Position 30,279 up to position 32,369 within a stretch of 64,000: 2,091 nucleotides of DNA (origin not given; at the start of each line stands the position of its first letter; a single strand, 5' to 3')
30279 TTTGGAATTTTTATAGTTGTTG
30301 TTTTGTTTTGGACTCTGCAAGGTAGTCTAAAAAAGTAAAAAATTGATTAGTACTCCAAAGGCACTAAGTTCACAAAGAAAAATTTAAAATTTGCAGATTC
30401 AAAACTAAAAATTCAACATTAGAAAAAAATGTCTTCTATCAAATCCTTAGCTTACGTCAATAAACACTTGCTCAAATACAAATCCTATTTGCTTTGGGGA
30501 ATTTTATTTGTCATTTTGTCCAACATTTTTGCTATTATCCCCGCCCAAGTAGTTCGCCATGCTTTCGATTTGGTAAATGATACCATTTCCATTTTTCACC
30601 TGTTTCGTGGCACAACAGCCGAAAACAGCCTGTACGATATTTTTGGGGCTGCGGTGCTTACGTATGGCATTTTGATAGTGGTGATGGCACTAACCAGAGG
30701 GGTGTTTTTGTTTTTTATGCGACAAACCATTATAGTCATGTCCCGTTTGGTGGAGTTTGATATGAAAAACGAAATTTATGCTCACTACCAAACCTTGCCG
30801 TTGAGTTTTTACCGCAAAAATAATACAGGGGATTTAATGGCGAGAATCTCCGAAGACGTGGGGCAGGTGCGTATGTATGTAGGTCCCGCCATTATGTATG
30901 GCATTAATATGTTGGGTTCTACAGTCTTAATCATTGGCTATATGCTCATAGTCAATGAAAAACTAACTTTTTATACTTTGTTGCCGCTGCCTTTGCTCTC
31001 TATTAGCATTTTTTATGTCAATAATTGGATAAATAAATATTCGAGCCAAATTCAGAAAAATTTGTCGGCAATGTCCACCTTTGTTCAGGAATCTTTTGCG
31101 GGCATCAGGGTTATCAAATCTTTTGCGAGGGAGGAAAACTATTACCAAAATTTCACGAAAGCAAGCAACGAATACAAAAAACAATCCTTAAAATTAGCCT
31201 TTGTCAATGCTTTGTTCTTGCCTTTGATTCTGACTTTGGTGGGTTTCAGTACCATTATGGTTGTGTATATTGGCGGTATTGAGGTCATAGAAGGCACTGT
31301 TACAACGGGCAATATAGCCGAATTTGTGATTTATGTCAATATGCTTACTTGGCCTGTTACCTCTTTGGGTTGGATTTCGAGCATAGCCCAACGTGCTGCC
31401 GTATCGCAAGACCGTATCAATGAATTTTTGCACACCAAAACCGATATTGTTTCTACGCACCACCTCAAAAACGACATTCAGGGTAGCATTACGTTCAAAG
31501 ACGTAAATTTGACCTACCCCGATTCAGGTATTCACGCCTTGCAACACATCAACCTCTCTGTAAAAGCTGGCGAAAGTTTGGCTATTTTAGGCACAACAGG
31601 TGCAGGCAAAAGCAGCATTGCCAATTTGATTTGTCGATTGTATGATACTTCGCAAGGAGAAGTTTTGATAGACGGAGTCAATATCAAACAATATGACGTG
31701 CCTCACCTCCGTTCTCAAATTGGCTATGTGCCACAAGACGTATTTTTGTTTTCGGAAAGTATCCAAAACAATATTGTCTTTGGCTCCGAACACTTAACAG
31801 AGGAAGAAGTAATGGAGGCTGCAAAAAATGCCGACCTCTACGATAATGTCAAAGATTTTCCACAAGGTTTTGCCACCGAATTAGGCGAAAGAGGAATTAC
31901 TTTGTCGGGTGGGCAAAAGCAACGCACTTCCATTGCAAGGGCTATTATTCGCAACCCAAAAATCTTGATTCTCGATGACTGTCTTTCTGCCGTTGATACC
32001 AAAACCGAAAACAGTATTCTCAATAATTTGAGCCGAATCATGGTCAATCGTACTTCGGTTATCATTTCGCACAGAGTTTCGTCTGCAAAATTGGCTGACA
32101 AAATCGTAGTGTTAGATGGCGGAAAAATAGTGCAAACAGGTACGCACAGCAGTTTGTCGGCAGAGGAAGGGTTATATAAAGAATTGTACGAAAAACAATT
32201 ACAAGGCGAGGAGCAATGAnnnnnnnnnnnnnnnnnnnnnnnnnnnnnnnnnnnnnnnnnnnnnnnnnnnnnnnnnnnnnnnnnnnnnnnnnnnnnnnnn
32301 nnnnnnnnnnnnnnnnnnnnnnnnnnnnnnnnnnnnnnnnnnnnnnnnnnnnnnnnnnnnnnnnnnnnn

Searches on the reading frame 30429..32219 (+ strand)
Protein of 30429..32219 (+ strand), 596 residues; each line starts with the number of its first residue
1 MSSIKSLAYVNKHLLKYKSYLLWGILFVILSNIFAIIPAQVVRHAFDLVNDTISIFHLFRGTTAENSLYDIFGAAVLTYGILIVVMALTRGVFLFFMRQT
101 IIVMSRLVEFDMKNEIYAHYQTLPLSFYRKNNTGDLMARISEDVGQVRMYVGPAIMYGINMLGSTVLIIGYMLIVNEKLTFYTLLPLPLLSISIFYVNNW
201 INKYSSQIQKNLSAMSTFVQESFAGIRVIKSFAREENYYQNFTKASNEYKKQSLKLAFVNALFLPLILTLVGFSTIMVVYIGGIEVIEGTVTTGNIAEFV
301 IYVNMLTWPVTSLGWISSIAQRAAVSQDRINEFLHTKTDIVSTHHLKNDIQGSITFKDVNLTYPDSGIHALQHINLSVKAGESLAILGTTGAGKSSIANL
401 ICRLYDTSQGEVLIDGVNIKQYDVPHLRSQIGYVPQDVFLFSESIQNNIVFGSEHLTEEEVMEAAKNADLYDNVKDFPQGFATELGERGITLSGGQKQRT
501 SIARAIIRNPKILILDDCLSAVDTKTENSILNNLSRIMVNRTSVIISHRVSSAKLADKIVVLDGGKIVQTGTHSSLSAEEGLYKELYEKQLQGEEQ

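Call 50: search_protein_families(library=pfam, proteins=[window:30429-32219:+])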
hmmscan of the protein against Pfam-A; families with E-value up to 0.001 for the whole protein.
window:30429-32219:+ (596 aa): 4 families
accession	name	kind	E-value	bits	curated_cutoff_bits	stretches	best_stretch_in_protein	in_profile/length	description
PF00664.28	ABC_membrane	-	8.5e-41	140.9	28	1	23-310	3-274/274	ABC transporter transmembrane region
PF00005.33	ABC_tran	-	1.3e-33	116.9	25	1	371-519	1-136/137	ABC transporter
PF01935.23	DUF87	-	0.00025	21.6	23.2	1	381-414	23-57/220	Helicase HerA, central domain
PF02463.25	SMC_N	-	0.00061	19.7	40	0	404-560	103-209/220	RecF/RecN/SMC N terminal domain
